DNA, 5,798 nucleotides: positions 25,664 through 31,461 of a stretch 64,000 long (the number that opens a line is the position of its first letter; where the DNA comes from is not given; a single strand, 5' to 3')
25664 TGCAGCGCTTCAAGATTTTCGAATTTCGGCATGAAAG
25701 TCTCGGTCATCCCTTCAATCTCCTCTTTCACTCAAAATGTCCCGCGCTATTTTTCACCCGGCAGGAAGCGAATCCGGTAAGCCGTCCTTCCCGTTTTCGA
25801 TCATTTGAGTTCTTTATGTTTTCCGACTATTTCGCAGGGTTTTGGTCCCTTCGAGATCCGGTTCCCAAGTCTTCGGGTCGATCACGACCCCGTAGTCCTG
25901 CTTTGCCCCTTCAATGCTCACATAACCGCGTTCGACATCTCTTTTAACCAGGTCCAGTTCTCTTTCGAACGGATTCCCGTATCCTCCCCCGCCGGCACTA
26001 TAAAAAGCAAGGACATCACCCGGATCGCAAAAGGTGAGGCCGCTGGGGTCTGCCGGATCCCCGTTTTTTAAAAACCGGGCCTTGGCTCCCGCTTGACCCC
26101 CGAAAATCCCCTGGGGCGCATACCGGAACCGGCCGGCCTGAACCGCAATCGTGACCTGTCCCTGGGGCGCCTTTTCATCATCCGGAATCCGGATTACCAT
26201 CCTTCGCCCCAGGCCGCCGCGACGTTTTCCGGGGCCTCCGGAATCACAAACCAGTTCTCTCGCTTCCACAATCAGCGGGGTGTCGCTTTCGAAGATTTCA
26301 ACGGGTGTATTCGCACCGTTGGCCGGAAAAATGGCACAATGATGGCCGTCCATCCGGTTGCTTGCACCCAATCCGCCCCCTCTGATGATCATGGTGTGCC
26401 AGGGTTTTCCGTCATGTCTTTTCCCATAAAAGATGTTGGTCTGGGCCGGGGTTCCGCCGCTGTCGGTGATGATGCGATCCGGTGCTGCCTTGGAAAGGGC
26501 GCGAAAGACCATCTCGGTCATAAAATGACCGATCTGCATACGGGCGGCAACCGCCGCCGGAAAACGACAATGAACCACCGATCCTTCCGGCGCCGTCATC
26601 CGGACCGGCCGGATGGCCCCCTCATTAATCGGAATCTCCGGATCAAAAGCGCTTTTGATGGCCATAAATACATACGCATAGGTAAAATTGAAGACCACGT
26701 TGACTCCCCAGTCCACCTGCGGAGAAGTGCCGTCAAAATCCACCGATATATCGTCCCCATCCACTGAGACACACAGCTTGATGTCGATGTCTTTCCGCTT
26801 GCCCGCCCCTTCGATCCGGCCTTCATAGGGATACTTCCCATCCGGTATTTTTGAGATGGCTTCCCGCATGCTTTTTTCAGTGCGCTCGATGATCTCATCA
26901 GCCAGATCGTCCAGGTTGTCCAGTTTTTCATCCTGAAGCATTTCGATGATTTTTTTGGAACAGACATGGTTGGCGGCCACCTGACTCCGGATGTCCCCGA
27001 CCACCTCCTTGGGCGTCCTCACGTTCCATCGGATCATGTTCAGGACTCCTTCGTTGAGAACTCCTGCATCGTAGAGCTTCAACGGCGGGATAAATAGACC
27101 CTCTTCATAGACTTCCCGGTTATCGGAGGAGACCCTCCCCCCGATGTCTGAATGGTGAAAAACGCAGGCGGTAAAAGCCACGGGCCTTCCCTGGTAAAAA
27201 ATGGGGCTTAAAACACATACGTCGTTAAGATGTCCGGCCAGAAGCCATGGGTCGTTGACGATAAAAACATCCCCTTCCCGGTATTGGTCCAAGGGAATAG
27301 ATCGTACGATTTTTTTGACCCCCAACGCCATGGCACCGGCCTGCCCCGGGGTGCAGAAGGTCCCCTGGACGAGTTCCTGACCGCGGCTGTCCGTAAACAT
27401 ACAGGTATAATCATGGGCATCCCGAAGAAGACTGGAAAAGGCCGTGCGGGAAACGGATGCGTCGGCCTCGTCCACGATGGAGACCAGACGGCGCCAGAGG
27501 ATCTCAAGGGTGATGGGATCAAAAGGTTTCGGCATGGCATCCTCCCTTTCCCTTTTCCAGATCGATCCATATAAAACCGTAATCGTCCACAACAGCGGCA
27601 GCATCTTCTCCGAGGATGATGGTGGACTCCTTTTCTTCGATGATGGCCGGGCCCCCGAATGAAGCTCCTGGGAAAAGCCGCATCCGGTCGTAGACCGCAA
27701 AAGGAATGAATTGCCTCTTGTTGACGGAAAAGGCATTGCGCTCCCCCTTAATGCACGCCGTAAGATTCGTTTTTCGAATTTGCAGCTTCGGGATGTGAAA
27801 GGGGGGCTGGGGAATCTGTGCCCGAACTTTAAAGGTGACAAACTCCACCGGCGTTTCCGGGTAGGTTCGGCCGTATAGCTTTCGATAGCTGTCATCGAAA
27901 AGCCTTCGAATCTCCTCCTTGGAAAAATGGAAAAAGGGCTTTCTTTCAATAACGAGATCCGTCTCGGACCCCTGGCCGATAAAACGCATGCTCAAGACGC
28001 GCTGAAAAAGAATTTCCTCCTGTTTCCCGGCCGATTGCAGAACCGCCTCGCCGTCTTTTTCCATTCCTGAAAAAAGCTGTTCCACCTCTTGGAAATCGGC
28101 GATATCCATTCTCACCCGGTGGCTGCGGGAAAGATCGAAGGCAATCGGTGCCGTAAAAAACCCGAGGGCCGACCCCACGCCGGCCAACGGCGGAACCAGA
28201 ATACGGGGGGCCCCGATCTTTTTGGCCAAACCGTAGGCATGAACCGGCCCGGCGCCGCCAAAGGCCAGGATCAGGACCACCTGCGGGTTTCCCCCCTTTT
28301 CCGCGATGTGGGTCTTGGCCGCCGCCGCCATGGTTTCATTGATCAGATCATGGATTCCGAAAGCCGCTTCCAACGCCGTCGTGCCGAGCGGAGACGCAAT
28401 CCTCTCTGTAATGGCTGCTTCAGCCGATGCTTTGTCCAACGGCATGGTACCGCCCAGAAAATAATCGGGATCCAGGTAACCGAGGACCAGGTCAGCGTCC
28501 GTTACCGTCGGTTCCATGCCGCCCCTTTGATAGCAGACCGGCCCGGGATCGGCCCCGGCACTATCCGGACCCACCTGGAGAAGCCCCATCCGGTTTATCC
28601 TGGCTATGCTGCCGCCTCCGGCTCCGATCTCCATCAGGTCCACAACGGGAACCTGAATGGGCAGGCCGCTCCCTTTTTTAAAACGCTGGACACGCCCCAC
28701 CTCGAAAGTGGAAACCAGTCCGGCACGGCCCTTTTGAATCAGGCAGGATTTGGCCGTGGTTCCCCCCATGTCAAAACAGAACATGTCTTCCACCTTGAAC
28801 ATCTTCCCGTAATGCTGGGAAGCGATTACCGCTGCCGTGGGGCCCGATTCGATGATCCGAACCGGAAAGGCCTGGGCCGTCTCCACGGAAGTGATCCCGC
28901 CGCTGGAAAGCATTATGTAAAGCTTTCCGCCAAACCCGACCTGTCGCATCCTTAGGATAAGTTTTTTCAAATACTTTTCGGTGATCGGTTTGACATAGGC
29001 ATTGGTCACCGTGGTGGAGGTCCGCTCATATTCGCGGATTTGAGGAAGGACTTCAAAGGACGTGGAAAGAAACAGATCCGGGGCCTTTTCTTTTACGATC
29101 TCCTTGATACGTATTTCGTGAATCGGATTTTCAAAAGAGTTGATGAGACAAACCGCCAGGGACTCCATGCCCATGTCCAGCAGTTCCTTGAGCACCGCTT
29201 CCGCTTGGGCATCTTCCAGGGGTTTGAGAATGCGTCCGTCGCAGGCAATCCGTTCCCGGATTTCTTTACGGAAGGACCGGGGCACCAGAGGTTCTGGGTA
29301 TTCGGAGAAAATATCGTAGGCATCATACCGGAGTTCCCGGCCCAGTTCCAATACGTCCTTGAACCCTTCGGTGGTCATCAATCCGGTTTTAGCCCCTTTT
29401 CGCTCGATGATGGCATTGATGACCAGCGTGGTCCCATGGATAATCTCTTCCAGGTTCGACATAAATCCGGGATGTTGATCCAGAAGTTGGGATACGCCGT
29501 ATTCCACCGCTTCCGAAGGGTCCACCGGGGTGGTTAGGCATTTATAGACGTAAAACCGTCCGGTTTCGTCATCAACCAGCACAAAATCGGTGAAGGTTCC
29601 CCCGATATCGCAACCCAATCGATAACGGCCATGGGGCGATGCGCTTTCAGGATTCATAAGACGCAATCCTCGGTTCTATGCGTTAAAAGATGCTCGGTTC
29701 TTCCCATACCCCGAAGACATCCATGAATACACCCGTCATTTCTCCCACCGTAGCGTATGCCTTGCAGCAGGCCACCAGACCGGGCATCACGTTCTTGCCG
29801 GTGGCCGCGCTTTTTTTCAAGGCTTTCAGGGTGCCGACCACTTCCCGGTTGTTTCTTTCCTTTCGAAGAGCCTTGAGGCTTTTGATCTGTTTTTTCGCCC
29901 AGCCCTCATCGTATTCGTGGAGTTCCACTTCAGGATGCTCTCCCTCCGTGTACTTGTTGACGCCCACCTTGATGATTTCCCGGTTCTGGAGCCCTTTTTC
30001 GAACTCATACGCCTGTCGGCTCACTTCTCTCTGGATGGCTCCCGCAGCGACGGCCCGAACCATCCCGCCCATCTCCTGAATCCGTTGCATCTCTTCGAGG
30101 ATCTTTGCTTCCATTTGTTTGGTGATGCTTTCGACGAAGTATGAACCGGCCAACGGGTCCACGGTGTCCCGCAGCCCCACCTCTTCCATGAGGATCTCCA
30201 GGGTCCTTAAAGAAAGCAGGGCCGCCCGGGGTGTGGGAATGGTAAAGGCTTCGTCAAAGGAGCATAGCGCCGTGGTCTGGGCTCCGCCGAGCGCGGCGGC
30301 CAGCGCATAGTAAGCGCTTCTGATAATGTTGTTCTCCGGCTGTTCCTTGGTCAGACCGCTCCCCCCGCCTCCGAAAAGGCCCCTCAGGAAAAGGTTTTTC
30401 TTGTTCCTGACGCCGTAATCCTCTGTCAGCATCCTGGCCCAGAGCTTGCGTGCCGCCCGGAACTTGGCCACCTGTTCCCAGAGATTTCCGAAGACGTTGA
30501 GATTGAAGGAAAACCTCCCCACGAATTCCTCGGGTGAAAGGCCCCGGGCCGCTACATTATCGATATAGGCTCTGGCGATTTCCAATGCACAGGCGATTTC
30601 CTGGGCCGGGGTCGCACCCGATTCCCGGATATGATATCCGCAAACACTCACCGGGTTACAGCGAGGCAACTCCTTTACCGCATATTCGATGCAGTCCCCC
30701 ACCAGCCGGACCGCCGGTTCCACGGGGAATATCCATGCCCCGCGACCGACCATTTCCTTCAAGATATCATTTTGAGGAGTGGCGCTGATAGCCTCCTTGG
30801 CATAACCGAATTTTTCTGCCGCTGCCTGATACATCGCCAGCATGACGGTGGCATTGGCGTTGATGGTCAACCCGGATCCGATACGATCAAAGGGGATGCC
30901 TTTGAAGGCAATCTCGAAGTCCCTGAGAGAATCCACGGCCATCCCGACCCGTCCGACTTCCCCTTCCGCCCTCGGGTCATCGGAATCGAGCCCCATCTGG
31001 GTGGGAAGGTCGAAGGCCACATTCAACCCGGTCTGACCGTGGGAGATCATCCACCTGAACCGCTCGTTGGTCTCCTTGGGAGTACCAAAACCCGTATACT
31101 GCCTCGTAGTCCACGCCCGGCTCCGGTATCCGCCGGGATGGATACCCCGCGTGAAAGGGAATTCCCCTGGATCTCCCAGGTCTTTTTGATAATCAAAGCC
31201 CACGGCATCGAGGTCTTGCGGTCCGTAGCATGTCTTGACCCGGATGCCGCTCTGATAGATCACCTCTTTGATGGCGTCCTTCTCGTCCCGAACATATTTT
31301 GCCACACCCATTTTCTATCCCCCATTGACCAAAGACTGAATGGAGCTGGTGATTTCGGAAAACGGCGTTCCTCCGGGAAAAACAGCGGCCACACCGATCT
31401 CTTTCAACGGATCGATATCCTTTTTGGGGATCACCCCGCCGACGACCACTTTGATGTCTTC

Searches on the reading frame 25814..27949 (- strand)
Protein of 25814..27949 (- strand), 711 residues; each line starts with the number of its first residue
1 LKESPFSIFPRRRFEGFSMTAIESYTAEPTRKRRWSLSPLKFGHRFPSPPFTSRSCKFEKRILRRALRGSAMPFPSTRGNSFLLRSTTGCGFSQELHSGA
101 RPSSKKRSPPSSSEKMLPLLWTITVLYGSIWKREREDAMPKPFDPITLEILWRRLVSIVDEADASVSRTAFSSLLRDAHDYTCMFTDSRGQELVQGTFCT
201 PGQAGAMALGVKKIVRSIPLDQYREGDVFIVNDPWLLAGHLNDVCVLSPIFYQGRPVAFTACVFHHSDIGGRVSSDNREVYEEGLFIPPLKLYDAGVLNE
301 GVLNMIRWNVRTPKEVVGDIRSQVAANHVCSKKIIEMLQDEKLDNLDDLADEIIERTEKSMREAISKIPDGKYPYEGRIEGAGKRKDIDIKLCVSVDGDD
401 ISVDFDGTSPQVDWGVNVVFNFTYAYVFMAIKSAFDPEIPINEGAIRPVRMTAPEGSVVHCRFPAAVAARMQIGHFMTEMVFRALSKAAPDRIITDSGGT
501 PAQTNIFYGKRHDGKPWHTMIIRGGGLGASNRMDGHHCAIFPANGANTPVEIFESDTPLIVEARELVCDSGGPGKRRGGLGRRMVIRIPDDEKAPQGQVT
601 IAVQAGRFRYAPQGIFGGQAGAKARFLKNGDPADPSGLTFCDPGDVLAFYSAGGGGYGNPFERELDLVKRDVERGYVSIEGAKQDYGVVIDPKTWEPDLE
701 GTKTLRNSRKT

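Call 95: search_protein_families(library=pfam, proteins=[window:25814-27949:-], max_evalue=0.00001)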
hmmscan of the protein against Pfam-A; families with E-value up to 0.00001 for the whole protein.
window:25814-27949:- (711 aa): 1 family
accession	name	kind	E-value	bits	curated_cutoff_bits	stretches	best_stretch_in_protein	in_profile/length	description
PF02538.19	Hydantoinase_B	-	7.5e-151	503.5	26.8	1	144-660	1-519/519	Hydantoinase B/oxoprolinase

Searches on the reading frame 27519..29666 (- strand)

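Call 95: search_protein_families(library=pfam, proteins=[window:27519-29666:-], max_evalue=0.00001)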
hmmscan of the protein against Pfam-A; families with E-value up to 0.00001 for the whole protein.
window:27519-29666:- (715 aa): 3 families
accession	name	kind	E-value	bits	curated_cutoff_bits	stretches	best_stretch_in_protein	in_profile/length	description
PF01968.24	Hydantoinase_A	-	5.6e-84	282.2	22.9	1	215-509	1-288/291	Hydantoinase/oxoprolinase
PF05378.19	Hydant_A_N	-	2.1e-49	168.1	25.2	1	16-194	1-175/176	Hydantoinase/oxoprolinase N-terminal region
PF19278.4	Hydant_A_C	-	2.6e-10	40.4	21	1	527-698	13-187/193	Hydantoinase/oxoprolinase C-terminal domain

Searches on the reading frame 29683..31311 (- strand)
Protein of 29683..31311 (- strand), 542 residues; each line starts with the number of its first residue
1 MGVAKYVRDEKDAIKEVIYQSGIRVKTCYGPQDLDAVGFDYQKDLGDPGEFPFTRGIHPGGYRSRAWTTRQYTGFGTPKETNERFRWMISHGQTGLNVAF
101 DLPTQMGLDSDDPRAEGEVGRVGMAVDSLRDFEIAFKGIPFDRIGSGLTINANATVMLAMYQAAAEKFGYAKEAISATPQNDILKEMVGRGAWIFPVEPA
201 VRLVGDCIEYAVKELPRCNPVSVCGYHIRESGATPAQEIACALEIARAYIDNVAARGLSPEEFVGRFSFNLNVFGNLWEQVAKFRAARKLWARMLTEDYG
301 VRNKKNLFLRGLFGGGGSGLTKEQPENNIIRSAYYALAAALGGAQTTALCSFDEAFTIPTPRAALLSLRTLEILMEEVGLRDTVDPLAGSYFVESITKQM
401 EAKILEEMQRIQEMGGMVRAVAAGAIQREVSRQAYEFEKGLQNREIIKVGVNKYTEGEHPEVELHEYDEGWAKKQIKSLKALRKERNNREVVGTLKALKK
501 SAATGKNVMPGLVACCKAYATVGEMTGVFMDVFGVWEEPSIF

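Call 41: search_protein_families(library=ncbifam, proteins=[window:29683-31311:-], max_evalue=0.00001)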
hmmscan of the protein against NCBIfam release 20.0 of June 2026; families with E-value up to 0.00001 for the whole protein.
window:29683-31311:- (542 aa): 4 families
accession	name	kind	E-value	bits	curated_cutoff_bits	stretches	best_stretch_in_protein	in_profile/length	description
TIGR00641.1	acid_CoA_mut_N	subfamily_domain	5.8e-163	542.9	303.8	1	20-541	4-527/528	methylmalonyl-CoA mutase N-terminal domain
NF006944.0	PRK09426.1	equivalog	5.4e-133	444.5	876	1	17-537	35-552/721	methylmalonyl-CoA mutase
NF045497.1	IsobCoAmut_IcmF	equivalog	3.8e-58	197.1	1500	2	174-534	707-1070/1076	fused isobutyryl-CoA mutase/GTPase IcmF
TIGR00642.1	mmCoA_mut_beta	equivalog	1.1e-44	152.7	617.25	1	21-455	48-451/620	methylmalonyl-CoA mutase small subunit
